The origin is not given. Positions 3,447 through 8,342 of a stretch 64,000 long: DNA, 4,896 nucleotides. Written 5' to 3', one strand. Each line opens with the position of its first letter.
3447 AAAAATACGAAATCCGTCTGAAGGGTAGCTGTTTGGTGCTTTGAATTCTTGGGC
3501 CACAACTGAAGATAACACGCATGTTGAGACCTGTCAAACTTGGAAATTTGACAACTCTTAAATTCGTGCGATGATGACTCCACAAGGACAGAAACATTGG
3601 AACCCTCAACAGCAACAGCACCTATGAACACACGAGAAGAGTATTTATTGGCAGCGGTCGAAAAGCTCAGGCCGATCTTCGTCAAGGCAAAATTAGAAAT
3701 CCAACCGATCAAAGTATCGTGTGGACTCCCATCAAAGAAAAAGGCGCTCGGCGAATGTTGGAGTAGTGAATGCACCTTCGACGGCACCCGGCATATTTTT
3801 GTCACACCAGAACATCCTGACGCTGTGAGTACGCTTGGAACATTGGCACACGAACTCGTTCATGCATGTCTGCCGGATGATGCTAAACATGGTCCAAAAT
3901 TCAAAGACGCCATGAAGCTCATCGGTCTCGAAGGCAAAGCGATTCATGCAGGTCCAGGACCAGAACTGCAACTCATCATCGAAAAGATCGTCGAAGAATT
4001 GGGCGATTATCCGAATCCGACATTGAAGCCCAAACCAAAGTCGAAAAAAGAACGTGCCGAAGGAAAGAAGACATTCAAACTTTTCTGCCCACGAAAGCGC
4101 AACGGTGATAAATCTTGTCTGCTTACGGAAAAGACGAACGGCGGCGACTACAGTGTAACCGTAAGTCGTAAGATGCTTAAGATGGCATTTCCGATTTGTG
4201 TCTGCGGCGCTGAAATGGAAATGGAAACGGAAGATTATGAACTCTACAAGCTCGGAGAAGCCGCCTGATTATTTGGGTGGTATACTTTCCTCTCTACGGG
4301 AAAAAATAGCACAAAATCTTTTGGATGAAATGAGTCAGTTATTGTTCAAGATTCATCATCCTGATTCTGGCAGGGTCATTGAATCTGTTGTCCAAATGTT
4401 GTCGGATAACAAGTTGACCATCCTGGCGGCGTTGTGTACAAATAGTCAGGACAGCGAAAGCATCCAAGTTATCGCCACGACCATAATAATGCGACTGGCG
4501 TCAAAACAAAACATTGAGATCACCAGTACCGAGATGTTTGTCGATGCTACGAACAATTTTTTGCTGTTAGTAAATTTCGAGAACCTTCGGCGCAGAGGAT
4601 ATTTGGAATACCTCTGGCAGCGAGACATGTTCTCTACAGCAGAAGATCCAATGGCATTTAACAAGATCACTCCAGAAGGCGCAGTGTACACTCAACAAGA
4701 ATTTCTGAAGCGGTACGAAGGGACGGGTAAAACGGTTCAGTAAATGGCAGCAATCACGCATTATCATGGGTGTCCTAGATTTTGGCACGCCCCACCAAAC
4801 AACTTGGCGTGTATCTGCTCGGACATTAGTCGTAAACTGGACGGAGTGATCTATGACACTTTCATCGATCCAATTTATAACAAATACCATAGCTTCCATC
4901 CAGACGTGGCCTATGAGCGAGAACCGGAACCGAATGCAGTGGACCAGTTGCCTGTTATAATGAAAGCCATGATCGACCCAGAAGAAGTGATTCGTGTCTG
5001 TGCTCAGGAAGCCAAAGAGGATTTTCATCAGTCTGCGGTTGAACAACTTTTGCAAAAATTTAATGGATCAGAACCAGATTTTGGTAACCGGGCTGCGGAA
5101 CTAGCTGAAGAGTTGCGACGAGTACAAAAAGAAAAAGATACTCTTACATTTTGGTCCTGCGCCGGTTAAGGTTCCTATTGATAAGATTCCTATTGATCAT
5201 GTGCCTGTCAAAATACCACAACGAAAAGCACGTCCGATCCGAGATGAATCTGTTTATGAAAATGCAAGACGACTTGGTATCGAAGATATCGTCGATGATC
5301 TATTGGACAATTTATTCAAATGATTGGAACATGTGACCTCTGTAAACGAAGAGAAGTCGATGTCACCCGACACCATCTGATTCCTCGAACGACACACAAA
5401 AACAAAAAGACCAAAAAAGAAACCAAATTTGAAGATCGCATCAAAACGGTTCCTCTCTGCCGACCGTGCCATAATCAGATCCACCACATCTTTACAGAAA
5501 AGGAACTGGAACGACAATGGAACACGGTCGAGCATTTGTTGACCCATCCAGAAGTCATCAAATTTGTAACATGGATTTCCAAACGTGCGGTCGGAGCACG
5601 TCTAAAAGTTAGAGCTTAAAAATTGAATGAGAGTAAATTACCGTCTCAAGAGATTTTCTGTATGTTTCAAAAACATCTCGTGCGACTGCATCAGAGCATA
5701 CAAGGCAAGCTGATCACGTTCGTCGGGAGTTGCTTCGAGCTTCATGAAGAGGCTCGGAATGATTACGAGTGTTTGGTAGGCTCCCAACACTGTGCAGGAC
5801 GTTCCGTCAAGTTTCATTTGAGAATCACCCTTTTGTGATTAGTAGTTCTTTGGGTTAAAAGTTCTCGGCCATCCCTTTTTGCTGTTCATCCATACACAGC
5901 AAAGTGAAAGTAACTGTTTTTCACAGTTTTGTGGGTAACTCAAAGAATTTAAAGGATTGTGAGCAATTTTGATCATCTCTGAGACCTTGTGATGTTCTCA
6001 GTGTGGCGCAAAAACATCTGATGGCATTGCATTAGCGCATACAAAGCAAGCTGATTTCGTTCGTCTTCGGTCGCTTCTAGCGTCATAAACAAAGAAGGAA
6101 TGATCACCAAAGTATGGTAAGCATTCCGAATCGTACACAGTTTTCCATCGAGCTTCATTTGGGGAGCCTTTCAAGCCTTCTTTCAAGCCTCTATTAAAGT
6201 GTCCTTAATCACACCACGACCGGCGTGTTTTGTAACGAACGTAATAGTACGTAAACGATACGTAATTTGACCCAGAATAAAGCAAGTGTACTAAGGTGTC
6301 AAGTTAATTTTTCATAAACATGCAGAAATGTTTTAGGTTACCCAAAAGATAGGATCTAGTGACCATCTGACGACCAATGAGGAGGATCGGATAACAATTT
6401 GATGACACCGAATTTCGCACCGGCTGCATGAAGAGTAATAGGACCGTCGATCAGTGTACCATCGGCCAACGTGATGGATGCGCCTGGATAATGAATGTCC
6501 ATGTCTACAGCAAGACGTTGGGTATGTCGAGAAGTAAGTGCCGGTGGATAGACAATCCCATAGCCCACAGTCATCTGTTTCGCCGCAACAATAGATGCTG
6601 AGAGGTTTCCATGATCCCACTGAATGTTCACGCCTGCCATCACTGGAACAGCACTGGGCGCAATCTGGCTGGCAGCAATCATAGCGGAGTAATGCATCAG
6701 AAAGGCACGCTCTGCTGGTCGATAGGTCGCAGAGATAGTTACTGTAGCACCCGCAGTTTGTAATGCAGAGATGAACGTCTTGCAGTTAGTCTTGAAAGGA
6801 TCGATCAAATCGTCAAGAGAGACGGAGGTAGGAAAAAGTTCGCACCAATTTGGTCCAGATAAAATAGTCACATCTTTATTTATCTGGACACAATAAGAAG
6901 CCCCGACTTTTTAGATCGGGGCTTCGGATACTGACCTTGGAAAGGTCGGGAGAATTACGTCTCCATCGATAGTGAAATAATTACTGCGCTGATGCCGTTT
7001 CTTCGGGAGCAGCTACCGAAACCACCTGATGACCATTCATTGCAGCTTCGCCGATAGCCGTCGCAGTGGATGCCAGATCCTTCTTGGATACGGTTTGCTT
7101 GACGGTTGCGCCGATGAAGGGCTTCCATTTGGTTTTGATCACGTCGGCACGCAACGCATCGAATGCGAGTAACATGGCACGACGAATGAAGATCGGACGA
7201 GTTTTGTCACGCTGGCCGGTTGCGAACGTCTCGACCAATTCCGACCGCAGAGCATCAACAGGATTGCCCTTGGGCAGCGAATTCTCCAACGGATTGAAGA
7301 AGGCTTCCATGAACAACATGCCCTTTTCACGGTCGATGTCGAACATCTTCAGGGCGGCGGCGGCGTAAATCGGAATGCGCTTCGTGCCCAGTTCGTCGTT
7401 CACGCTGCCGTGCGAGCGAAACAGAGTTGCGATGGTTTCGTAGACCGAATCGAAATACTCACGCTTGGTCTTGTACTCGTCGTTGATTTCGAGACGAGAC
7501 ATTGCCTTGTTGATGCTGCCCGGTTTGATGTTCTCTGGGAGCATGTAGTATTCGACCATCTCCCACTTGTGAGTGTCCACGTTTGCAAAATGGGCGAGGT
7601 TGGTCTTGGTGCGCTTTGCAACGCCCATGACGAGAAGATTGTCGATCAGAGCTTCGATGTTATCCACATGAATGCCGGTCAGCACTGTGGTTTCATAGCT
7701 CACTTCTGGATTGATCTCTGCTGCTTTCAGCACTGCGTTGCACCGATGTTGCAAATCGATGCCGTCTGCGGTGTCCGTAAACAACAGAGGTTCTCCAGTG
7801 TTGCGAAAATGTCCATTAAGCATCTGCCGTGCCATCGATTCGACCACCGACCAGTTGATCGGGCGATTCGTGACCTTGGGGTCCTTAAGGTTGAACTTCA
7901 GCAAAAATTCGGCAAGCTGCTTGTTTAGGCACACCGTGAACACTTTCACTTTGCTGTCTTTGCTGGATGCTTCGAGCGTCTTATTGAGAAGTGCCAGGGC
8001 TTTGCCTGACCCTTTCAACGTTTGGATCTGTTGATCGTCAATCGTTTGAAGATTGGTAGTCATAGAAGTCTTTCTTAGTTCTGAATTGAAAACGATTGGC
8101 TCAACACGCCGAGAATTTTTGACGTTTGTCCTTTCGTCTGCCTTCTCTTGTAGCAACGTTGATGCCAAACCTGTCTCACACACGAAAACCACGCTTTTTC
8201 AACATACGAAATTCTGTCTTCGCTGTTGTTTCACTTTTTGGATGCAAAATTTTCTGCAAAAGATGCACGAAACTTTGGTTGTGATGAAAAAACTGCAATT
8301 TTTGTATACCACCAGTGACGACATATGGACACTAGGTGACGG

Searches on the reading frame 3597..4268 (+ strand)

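Call 56: search_protein_families(library=pfam, proteins=[window:3597-4268:+], max_evalue=0.01)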
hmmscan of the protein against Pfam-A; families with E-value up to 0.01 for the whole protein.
window:3597-4268:+ (223 aa): 1 family
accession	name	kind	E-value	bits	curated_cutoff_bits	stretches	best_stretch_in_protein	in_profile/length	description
PF10263.15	SprT-like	-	0.0023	18.2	25.6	1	80-110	62-96/108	SprT-like family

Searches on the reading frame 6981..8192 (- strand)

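Call 10: search_protein_families(library=pfam, proteins=[window:6981-8192:-], max_evalue=0.01)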
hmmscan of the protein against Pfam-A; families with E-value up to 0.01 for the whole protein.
window:6981-8192:- (403 aa): 0 families

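Call 11: search_protein_families(library=phrogs, proteins=[window:6981-8192:-], max_evalue=0.01)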
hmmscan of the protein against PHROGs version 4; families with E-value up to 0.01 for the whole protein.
window:6981-8192:- (403 aa): 1 family
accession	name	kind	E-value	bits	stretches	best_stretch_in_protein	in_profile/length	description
phrog_5931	-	unknown function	2.4e-13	51.2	1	81-325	7-230/282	-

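Call 100: search_protein_families(library=ncbifam, proteins=[window:6981-8192:-], max_evalue=0.01)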
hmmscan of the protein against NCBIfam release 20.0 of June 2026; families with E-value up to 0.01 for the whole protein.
window:6981-8192:- (403 aa): 1 family
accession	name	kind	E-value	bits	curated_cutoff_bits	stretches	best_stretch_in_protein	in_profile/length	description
NF053713.1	helicas_STM2767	equivalog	0.0014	17.1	550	1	52-97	190-235/665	STM2767 family DEAD/DEAH box helicase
